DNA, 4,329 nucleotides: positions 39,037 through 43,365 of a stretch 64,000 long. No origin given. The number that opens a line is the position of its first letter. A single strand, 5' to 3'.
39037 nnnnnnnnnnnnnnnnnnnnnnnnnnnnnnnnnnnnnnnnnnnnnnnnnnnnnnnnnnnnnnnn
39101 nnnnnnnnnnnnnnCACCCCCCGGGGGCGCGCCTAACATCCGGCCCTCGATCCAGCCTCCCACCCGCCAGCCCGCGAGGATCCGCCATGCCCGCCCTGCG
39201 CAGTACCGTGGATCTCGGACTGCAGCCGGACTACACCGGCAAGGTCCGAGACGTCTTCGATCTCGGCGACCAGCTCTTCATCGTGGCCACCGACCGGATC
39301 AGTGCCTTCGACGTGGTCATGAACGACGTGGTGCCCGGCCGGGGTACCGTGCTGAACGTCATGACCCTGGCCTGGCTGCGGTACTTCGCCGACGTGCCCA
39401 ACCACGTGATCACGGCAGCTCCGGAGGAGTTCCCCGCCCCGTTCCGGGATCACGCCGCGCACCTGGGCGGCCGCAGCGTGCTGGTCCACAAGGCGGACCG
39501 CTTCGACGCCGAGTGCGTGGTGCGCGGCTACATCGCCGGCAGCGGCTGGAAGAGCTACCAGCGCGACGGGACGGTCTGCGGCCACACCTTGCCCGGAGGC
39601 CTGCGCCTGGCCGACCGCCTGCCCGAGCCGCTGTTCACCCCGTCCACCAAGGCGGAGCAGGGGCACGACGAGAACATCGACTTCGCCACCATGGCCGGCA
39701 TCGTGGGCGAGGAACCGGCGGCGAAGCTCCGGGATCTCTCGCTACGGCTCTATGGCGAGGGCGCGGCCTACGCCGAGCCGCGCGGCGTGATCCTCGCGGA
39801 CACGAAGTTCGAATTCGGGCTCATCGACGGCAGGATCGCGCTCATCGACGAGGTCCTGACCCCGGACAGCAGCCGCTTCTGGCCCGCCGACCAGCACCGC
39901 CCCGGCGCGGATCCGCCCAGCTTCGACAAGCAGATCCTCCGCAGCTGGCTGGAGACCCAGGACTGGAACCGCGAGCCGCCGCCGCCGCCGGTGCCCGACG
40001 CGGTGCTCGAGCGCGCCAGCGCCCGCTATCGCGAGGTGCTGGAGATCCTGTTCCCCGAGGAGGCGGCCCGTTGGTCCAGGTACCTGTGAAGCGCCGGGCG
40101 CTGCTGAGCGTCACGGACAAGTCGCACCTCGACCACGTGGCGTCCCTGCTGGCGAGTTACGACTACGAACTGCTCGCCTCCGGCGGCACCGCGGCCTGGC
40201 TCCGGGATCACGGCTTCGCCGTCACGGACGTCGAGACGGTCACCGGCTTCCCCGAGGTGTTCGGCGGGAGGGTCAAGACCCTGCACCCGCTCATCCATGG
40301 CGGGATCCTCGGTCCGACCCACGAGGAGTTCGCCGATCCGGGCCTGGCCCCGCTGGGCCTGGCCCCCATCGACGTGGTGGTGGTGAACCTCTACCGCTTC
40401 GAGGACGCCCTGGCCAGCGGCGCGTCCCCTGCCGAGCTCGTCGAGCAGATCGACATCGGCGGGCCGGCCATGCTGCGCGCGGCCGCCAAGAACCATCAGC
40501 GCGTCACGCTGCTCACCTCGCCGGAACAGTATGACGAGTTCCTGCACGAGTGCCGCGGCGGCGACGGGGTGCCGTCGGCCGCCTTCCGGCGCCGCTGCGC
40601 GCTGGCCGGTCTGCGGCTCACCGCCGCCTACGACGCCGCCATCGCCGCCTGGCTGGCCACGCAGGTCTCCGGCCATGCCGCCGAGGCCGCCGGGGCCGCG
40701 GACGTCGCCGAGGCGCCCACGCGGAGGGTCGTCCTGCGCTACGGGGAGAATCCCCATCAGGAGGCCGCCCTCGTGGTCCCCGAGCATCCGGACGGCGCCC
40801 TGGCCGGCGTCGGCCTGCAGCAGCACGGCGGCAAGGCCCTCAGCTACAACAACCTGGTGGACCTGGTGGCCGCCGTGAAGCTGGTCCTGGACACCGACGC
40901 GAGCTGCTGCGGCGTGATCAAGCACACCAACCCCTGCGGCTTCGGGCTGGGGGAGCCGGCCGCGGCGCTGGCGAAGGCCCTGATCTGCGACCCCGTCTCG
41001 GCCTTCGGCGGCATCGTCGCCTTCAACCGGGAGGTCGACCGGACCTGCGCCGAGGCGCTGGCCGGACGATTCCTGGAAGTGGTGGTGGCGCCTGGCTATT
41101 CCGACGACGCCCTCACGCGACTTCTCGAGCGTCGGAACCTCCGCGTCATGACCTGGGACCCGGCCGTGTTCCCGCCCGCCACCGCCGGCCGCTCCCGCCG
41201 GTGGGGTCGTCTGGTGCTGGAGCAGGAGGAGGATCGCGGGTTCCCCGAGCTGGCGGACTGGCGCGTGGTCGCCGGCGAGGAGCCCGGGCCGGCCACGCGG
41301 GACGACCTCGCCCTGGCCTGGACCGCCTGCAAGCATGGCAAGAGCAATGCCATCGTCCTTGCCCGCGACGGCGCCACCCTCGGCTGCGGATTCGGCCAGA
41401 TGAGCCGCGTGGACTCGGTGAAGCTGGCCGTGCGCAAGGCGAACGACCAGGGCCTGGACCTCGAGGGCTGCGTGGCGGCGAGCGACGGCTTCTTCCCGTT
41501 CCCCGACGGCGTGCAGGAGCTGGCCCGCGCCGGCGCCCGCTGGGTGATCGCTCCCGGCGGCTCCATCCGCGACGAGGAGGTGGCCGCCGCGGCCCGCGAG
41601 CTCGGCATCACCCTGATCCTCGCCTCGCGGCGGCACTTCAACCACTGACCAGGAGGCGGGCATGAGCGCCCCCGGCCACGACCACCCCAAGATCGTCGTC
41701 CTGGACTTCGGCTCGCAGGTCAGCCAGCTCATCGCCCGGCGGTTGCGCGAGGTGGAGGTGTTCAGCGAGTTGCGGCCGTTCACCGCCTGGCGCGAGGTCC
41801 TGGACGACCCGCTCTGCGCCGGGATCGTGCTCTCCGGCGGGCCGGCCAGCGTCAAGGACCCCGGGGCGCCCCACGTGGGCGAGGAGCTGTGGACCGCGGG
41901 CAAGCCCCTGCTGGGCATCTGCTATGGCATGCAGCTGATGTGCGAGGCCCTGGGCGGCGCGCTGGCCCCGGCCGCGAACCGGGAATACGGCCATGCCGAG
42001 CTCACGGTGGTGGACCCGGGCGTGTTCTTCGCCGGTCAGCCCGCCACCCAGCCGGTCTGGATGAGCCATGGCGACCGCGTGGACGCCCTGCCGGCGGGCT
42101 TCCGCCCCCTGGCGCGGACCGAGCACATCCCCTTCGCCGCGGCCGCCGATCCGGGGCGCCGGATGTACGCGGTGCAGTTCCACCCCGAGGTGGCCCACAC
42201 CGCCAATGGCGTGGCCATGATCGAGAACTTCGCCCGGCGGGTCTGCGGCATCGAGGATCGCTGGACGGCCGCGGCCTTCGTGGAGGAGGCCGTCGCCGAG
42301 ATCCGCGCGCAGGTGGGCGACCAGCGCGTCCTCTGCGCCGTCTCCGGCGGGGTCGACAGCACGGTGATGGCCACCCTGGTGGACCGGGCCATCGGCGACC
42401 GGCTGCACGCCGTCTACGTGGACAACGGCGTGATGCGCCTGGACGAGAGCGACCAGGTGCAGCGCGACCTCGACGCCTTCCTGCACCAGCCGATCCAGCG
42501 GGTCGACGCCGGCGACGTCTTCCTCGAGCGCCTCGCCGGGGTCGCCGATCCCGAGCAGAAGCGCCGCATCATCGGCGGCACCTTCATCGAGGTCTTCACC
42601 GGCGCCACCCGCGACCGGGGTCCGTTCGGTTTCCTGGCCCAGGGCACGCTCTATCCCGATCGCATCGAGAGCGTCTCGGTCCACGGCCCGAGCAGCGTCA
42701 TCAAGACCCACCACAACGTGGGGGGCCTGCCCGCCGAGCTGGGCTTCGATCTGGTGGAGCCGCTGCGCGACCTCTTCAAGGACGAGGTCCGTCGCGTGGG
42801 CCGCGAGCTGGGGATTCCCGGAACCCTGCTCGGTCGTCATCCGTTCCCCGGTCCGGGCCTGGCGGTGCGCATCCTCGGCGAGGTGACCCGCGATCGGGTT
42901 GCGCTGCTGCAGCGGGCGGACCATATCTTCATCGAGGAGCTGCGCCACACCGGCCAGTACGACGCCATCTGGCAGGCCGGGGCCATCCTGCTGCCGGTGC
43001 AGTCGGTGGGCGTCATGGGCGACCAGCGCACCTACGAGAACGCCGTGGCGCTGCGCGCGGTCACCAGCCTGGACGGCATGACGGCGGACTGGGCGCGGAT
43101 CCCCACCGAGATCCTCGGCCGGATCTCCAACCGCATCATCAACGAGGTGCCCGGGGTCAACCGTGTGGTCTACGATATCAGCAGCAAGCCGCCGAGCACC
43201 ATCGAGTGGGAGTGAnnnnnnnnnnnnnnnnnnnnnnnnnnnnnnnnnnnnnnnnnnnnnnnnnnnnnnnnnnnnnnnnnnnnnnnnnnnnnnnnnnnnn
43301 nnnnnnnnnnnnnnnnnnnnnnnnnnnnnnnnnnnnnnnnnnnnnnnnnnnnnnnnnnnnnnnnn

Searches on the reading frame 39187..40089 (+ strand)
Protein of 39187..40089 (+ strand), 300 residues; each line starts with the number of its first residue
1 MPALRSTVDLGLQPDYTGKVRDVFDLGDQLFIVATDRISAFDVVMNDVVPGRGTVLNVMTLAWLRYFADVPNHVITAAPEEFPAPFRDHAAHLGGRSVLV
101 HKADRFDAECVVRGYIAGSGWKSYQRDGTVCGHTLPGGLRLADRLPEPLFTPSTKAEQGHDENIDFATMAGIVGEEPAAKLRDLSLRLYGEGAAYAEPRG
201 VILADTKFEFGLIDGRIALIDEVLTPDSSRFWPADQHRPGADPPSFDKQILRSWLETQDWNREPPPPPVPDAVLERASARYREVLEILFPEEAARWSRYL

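Call 81: search_protein_families(library=pfam, max_evalue=0.00001, proteins=[window:39187-40089:+])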
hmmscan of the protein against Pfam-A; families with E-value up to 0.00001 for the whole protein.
window:39187-40089:+ (300 aa): 1 family
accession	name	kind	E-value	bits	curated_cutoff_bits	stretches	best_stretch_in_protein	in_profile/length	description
PF01259.24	SAICAR_synt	-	4.2e-68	230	20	1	16-264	3-230/233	SAICAR synthetase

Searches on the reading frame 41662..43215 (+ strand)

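Call 81: search_protein_families(library=pfam, max_evalue=0.00001, proteins=[window:41662-43215:+])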
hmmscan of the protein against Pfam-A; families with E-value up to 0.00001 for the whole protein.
window:41662-43215:+ (517 aa): 4 families
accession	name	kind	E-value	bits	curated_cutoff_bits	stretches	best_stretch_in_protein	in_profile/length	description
PF00958.27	GMP_synt_C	-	1.1e-43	147.7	27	1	425-516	1-92/92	GMP synthase C terminal domain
PF00117.34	GATase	-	1.7e-38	132.6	22.8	1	12-192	1-188/190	Glutamine amidotransferase class-I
PF07722.19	Peptidase_C26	-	3.2e-08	34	20.5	1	75-176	100-219/219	Peptidase C26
PF02540.23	NAD_synthase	-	2.7e-07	30.4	21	0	206-254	8-53/242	NAD synthase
